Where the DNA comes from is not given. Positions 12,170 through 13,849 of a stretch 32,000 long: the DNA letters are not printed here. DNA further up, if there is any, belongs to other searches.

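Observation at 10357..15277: Cluster of three ATP-grasp ligases (two cyanophycin-synthetase-like without an M domain) plus an anchored DUF192 protein: candidate undescribed peptide or polymer ligation system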

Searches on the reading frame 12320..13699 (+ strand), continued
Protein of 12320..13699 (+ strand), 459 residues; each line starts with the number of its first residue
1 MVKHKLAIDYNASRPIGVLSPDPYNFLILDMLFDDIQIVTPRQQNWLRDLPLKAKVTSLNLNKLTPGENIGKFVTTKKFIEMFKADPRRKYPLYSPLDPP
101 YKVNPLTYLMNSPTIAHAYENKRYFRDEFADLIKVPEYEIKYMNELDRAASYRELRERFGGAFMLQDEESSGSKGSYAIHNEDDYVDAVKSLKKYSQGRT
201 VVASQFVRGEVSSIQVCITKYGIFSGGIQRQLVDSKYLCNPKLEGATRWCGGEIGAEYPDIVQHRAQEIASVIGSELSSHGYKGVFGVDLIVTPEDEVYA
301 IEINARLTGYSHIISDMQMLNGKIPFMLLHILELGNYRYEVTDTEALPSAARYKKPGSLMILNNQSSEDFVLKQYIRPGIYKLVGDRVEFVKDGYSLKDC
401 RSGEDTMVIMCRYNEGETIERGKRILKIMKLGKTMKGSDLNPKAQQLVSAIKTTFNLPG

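Call 81: search_protein_families(library=pfam, proteins=[L042:5026-5664:+, L042:5686-6981:+, L039:5086-6588:+, L039:6612-7973:+, L040:5890-6987:+, L040:10202-10693:+, L041:9705-10211:+, L035:9070-9546:+, L035:6225-7232:+], max_evalue=0.01)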
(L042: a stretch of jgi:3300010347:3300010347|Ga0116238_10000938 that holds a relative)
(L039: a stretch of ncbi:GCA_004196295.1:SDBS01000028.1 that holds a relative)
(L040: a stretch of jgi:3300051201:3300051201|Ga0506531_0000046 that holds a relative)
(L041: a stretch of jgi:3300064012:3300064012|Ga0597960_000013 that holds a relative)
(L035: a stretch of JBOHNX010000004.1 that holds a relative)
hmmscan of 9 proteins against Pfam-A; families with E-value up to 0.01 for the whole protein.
L042:5026-5664:+ (212 aa): 1 family
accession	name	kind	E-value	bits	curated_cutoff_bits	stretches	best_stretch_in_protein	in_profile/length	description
PF14402.11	7TM_transglut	-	1.3e-29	103.9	25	1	18-210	56-247/248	7 transmembrane helices usually fused to an inactive transglutaminase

L042:5686-6981:+ (431 aa): 8 families
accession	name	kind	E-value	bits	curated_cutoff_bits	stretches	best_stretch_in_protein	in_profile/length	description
PF14397.11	ATPgrasp_ST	-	1.9e-59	201.6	31.4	1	16-289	3-276/278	Sugar-transfer associated ATP-grasp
PF05618.17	Zn_protease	-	2.9e-08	34.2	27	1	365-428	64-130/138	Putative ATP-dependent zinc protease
PF08443.16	RimK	-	1.6e-07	31.5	21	1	235-273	133-170/188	RimK-like ATP-grasp domain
PF02655.19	ATP-grasp_3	-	0.00012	22.7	23.2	0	32-96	2-57/160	ATP-grasp domain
PF13650.11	Asp_protease_2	-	0.00026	22.1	24.3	1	340-389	9-59/90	Aspartyl protease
PF13975.11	gag-asp_proteas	-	0.00054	20.9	28.2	1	340-389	9-59/92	gag-polyprotein putative aspartyl protease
PF02955.21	GSH-S_ATP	-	0.0042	17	23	0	158-192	85-119/175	Prokaryotic glutathione synthetase, ATP-grasp domain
PF14398.11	ATPgrasp_YheCD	-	0.0051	16.5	26.8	0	246-275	203-232/255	YheC/D like ATP-grasp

L039:5086-6588:+ (500 aa): 3 families
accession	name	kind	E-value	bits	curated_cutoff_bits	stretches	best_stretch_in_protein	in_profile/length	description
PF14402.11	7TM_transglut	-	2e-32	113.1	25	1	301-494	54-247/248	7 transmembrane helices usually fused to an inactive transglutaminase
PF18911.6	PKD_4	-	2.9e-16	59.7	27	1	35-99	6-70/85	PKD domain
PF00801.26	PKD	-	1.5e-10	41.4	23.5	1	42-111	10-79/80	PKD domain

L039:6612-7973:+ (453 aa): 7 families
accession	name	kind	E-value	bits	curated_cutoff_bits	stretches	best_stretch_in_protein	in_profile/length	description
PF14397.11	ATPgrasp_ST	-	2.8e-67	227.3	31.4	1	4-276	2-277/278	Sugar-transfer associated ATP-grasp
PF02655.19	ATP-grasp_3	-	9.1e-09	36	23.2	1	21-82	1-53/160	ATP-grasp domain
PF08443.16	RimK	-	4.7e-06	26.8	21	1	217-259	129-170/188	RimK-like ATP-grasp domain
PF05618.17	Zn_protease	-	8.8e-05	22.9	27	1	310-452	1-131/138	Putative ATP-dependent zinc protease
PF13650.11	Asp_protease_2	-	0.00017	22.7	24.3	1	323-353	6-34/90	Aspartyl protease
PF14398.11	ATPgrasp_YheCD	-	0.0014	18.4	26.8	0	224-258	196-229/255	YheC/D like ATP-grasp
PF13975.11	gag-asp_proteas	-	0.0028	18.7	28.2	1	323-356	6-37/92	gag-polyprotein putative aspartyl protease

L040:5890-6987:+ (365 aa): 0 families

L040:10202-10693:+ (163 aa): 0 families

L041:9705-10211:+ (168 aa): 0 families

L035:9070-9546:+ (158 aa): 0 families

L035:6225-7232:+ (335 aa): 4 families
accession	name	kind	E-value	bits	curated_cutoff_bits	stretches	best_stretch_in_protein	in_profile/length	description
PF02955.21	GSH-S_ATP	-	2.6e-09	37.2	23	1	133-268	9-138/175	Prokaryotic glutathione synthetase, ATP-grasp domain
PF08443.16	RimK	-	3.6e-09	37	21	1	136-263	18-136/188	RimK-like ATP-grasp domain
PF14397.11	ATPgrasp_ST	-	4.1e-06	26.6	31.4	1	125-252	22-179/278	Sugar-transfer associated ATP-grasp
PF14398.11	ATPgrasp_YheCD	-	0.0072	16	26.8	0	120-174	7-65/255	YheC/D like ATP-grasp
